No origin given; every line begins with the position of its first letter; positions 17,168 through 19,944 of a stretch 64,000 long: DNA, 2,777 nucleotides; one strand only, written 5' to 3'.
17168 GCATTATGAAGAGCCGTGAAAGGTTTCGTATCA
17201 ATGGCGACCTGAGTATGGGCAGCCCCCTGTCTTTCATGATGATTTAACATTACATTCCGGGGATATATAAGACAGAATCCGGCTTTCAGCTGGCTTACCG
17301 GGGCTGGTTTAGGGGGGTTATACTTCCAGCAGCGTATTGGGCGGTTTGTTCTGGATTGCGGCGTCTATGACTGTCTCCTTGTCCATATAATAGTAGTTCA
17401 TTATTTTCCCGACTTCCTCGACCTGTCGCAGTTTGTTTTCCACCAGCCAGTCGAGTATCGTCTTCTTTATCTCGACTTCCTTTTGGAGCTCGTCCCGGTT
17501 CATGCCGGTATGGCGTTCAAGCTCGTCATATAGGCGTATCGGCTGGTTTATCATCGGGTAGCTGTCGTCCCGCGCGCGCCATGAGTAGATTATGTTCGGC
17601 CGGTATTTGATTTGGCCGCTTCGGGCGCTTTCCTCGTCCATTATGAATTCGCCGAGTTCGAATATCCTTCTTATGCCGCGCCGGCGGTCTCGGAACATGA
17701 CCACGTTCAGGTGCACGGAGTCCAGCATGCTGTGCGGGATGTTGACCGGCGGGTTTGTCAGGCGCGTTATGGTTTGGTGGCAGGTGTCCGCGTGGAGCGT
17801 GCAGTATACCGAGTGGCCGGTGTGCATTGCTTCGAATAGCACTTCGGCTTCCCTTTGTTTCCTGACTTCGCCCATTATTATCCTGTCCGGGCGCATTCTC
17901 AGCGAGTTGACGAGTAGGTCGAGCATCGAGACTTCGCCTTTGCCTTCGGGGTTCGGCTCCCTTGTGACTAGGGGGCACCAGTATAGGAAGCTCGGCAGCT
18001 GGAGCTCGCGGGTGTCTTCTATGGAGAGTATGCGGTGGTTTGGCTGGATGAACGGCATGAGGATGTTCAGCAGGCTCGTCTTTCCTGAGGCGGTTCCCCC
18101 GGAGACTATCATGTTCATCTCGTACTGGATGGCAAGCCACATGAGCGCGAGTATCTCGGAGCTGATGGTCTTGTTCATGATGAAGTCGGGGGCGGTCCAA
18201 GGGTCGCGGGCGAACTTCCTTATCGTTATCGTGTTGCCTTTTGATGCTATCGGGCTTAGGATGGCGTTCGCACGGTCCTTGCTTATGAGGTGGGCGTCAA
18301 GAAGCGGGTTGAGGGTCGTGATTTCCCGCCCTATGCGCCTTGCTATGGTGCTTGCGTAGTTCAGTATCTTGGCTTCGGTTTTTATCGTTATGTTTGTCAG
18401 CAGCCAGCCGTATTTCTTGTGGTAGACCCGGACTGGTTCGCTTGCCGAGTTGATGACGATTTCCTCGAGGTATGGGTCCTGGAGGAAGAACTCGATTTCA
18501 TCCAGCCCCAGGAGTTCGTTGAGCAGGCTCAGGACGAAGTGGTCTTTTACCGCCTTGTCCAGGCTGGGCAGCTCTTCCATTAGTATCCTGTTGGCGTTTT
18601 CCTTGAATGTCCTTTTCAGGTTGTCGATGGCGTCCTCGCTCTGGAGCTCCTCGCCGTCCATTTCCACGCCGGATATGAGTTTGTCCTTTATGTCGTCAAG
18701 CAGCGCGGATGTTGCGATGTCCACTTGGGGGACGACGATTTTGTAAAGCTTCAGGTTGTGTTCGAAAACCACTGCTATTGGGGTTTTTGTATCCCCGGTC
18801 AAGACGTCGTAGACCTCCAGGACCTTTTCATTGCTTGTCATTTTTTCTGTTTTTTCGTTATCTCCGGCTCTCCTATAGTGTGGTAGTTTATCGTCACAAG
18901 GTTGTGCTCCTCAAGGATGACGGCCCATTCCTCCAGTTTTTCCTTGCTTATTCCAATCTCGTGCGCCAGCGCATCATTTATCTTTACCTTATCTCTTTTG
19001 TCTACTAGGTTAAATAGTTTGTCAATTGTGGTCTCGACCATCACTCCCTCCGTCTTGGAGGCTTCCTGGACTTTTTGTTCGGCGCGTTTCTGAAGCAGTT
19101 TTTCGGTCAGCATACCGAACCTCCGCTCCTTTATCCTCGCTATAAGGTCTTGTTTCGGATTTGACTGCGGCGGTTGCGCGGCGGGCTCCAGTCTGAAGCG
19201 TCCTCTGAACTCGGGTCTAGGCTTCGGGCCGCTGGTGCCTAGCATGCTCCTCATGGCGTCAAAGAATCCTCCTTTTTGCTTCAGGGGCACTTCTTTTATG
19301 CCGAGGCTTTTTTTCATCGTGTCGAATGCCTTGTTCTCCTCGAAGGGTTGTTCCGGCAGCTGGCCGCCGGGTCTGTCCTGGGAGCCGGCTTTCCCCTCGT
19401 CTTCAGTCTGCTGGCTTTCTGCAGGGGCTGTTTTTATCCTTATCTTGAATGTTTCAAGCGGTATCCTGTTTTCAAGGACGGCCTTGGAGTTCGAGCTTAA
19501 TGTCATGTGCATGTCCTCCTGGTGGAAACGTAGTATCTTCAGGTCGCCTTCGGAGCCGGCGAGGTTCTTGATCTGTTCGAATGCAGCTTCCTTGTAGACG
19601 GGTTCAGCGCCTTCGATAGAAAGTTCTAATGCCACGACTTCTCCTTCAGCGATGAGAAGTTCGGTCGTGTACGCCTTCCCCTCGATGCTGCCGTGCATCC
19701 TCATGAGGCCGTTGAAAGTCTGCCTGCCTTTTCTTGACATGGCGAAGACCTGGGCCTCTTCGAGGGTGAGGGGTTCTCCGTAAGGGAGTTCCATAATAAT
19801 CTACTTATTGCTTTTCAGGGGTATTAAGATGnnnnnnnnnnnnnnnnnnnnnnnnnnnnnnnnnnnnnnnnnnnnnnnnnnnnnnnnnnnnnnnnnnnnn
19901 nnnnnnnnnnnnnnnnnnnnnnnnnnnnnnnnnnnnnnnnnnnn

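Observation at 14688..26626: Twelve-kb type IV pilus-like locus whose cargo includes two giant adhesin-like prepilins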

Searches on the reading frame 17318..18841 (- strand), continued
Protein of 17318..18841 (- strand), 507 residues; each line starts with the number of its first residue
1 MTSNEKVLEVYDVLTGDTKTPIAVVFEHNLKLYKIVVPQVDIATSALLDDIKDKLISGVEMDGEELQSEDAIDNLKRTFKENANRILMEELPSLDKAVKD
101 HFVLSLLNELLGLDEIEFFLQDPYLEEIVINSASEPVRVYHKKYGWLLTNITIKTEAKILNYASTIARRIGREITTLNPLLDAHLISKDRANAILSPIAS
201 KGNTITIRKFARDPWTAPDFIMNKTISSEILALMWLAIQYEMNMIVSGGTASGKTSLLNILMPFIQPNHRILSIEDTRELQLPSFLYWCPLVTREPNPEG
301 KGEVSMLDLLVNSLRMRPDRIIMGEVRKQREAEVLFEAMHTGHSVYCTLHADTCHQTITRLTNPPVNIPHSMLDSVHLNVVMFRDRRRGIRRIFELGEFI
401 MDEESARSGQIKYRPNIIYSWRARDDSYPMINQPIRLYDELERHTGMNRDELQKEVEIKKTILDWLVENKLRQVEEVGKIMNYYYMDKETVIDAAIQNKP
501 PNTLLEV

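Call 62: find_related_loci(query=L017:1559-2488:-, collection=genome_contigs, flank=3000)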
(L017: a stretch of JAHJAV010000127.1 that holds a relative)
Query L017:1559-2488:- (309 aa) in genome_contigs; peptide patterns used: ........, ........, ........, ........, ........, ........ (x = any residue, [..] = any of these).
128 stretches matched a pattern; 43 encode a relative of the query (tblastn E <= 1e-3); 43 distinct loci.
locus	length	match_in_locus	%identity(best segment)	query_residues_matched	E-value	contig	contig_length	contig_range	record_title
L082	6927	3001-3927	100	1-309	0e+0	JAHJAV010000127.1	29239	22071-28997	MAG: Nanoarchaeota archaeon isolate Modern_marine.mb.228 Modern_marine.mb.228_k141_2583430, whole genome shotgun sequenc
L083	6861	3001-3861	53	2-307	2e-93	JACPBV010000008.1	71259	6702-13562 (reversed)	MAG: Candidatus Woesearchaeota archaeon isolate NC_groundwater_266_Ag_S-0.2um_46_18 S5_GD2017_2_S2_scaffold_319, whole g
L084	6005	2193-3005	47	16-304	4e-81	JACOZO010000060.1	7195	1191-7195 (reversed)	MAG: Candidatus Woesearchaeota archaeon isolate NC_groundwater_207_Ag_S-0.1um_44_9 S4_GD2017_2_S1_scaffold_11602, whole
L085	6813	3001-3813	47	10-297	7e-76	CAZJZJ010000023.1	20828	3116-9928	MAG TPA_asm: uncultured Methanosarcinales archaeon isolate SRP077602_co6_417 genome assembly, contig: NODE_4142_length_2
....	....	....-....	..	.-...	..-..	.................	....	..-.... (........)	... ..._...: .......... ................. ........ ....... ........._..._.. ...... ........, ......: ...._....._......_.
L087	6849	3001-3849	48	7-304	4e-71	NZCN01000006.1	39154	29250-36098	MAG: Candidatus Woesearchaeota archaeon isolate ARS1199 MHASMcontig_180658, whole genome shotgun sequence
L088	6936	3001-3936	44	6-307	3e-70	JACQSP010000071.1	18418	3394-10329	MAG: Candidatus Woesearchaeota archaeon isolate NC_groundwater_1388_Ag_S-0.2um_34_95 S_p2_S4_coassembly_k141_1800899, wh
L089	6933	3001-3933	43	13-297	2e-66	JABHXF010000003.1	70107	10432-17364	MAG: Candidatus Woesearchaeota archaeon isolate SI047_bin3 k141_49378, whole genome shotgun sequence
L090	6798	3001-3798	43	13-304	7e-66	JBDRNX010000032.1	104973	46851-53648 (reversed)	MAG: archaeon isolate MEGAHIT-group-1.920 k141_3114337, whole genome shotgun sequence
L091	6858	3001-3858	40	7-307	7e-65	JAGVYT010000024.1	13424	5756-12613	Candidatus Woesearchaeota archaeon isolate RIFCSPHIGHO2_02_FULL_45_15 rifcsphigho2_02_scaffold_23426, whole genome shotg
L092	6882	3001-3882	42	3-303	9e-64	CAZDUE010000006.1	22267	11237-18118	MAG TPA_asm: uncultured Methanosarcinales archaeon isolate binchicken_co125_66 genome assembly, contig: NODE_4671_length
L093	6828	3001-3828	41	9-304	3e-63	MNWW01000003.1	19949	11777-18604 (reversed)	MAG: Candidatus Woesearchaeota archaeon CG1_02_57_44 cg1_0.2_scaffold_4947_c, whole genome shotgun sequence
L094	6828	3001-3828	40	1-304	8e-63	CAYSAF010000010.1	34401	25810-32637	MAG TPA_asm: Candidatus Woesearchaeota archaeon isolate binchicken_co266_186 genome assembly, contig: NODE_2168_length_3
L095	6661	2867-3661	40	11-297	1e-61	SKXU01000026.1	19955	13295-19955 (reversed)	MAG: Candidatus Woesearchaeota archaeon isolate CSSed162cmB_258 CSSed16-2cmB-6059, whole genome shotgun sequence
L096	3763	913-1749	41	1-307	1e-61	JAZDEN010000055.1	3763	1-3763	MAG: archaeon isolate MEGAHIT-group-0.152 k141_19925513, whole genome shotgun sequence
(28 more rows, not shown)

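Call 91: find_related_loci(query=A6, collection=genome_contigs, flank=2000)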
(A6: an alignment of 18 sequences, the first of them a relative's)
Query A6 (309 aa) in genome_contigs; peptide patterns used: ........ (x = any residue, [..] = any of these).
54 stretches matched a pattern; 43 encode a relative of the query (tblastn E <= 1e-3); 43 distinct loci.
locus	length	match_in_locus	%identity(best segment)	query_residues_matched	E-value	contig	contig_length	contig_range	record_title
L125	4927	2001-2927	100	1-309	0e+0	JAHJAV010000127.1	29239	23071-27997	MAG: Nanoarchaeota archaeon isolate Modern_marine.mb.228 Modern_marine.mb.228_k141_2583430, whole genome shotgun sequenc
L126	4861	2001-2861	53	2-307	2e-93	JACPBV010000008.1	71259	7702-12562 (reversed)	MAG: Candidatus Woesearchaeota archaeon isolate NC_groundwater_266_Ag_S-0.2um_46_18 S5_GD2017_2_S2_scaffold_319, whole g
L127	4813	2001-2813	47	16-304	3e-81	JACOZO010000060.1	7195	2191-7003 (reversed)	MAG: Candidatus Woesearchaeota archaeon isolate NC_groundwater_207_Ag_S-0.1um_44_9 S4_GD2017_2_S1_scaffold_11602, whole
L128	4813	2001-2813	47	10-297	6e-76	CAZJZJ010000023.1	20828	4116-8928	MAG TPA_asm: uncultured Methanosarcinales archaeon isolate SRP077602_co6_417 genome assembly, contig: NODE_4142_length_2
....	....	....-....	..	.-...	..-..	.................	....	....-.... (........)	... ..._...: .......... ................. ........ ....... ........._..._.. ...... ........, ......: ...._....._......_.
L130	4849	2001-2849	48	7-304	3e-71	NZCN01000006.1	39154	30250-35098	MAG: Candidatus Woesearchaeota archaeon isolate ARS1199 MHASMcontig_180658, whole genome shotgun sequence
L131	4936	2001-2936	44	6-307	2e-70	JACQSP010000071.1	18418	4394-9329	MAG: Candidatus Woesearchaeota archaeon isolate NC_groundwater_1388_Ag_S-0.2um_34_95 S_p2_S4_coassembly_k141_1800899, wh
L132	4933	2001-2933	43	13-297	2e-66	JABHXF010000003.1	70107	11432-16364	MAG: Candidatus Woesearchaeota archaeon isolate SI047_bin3 k141_49378, whole genome shotgun sequence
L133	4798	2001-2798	43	13-304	6e-66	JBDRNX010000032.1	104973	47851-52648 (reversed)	MAG: archaeon isolate MEGAHIT-group-1.920 k141_3114337, whole genome shotgun sequence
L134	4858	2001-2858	40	7-307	5e-65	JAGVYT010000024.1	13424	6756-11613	Candidatus Woesearchaeota archaeon isolate RIFCSPHIGHO2_02_FULL_45_15 rifcsphigho2_02_scaffold_23426, whole genome shotg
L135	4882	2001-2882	42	3-303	7e-64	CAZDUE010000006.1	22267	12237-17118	MAG TPA_asm: uncultured Methanosarcinales archaeon isolate binchicken_co125_66 genome assembly, contig: NODE_4671_length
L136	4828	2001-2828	41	9-304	3e-63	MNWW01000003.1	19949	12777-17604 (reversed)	MAG: Candidatus Woesearchaeota archaeon CG1_02_57_44 cg1_0.2_scaffold_4947_c, whole genome shotgun sequence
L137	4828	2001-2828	40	1-304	6e-63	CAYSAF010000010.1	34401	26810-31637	MAG TPA_asm: Candidatus Woesearchaeota archaeon isolate binchicken_co266_186 genome assembly, contig: NODE_2168_length_3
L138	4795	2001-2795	40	11-297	1e-61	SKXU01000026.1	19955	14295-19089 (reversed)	MAG: Candidatus Woesearchaeota archaeon isolate CSSed162cmB_258 CSSed16-2cmB-6059, whole genome shotgun sequence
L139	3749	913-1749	41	1-307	1e-61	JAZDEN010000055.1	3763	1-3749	MAG: archaeon isolate MEGAHIT-group-0.152 k141_19925513, whole genome shotgun sequence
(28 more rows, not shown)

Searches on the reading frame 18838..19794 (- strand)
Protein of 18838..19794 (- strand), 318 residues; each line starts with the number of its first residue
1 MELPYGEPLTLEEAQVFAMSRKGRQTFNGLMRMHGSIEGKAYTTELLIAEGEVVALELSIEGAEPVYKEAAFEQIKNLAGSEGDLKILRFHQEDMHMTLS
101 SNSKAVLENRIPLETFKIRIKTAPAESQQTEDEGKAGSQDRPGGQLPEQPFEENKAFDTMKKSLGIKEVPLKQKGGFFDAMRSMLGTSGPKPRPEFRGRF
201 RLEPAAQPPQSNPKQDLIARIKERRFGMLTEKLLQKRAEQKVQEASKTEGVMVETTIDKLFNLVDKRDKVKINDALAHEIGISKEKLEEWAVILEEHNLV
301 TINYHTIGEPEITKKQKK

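Call 4: search_protein_families(library=pfam, proteins=[window:18838-19794:-], max_evalue=0.1)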
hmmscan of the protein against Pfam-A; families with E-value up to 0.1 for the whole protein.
window:18838-19794:- (318 aa): 0 families

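Call 5: search_protein_families(library=ncbifam, proteins=[window:18838-19794:-], max_evalue=0.1)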
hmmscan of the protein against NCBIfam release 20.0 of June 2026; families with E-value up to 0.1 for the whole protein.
window:18838-19794:- (318 aa): 0 families

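Call 36: search_protein_families(library=pfam, proteins=[window:18838-19794:-], max_evalue=10)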
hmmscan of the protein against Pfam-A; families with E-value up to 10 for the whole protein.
window:18838-19794:- (318 aa): 0 families

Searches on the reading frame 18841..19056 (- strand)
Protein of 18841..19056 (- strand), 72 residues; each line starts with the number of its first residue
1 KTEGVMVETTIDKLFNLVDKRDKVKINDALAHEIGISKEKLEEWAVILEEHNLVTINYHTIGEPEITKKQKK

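Call 66: search_solved_structures(query=A4, max_evalue=10)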
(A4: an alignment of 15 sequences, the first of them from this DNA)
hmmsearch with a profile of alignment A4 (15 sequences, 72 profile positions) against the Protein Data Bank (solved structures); distinct sequences matched with E-value up to 10: 4.
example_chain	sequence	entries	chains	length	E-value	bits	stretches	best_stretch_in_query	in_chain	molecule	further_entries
2d1h_A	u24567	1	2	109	0.53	13.5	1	7-43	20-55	109aa long hypothetical transcriptional regulator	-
9b15_A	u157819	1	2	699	0.66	13.2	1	30-54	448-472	ATP-dependent DNA helicase Hel308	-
4yo2_A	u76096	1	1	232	0.83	12.9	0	25-54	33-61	Transcription factor E2F8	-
6soy_B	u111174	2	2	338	3.6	10.8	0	4-38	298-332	ESAG7, subunit of heterodimeric transferrin receptor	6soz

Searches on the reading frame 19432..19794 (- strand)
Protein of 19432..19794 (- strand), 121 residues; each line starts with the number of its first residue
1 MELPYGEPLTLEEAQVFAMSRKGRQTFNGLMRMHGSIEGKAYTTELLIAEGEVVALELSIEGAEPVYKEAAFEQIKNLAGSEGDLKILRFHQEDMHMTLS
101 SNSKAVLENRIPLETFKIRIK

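Call 67: search_solved_structures(query=A5, max_evalue=10)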
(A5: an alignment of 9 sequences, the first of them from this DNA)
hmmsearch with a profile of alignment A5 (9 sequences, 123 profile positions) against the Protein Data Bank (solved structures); distinct sequences matched with E-value up to 10: 3.
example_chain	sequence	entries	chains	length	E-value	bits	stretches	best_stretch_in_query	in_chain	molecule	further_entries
3b81_A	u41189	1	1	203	0.092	15.8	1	68-114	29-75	Transcriptional regulator, AcrR family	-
5cya_A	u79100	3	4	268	0.19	14.7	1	70-105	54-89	Tubulin-specific chaperone C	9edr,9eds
2yqf_A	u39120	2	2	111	0.31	14.1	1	70-118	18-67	Ankyrin-1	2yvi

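Call 68: find_homologous_proteins(query=A5, max_evalue=0.001)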
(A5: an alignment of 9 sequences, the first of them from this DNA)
Query A5 (9 sequences): 564 candidates shared short words with the query, none scored E <= 0.001.

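Call 81: search_protein_families(library=pfam, alignment_id=A5, max_evalue=5)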
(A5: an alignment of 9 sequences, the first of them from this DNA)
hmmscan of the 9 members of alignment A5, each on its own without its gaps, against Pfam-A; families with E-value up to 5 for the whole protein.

A. member 1, seq(121 aa): 0 families

B. families by the number of members that match (of 9 scanned): 9 families
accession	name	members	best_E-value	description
PF09987.14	DUF2226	6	1.8e-15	Uncharacterized protein conserved in archaea (DUF2226)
PF17816.7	PDZ_4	1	0.068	PDZ domain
PF00235.25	Profilin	1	0.076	Profilin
PF20227.3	DUF6586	1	0.085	Family of unknown function (DUF6586)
PF20667.3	Sec10_N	1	0.095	Exocyst complex component Sec10, N-terminal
PF22031.2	MCP_V20_C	1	0.1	Major capsid protein V20 C-terminal domain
PF00160.26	Pro_isomerase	1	0.14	Cyclophilin type peptidyl-prolyl cis-trans isomerase/CLD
PF02337.22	Gag_p10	1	0.24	Retroviral GAG p10 protein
PF07051.17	OCIA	1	0.26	Ovarian carcinoma immunoreactive antigen (OCIA)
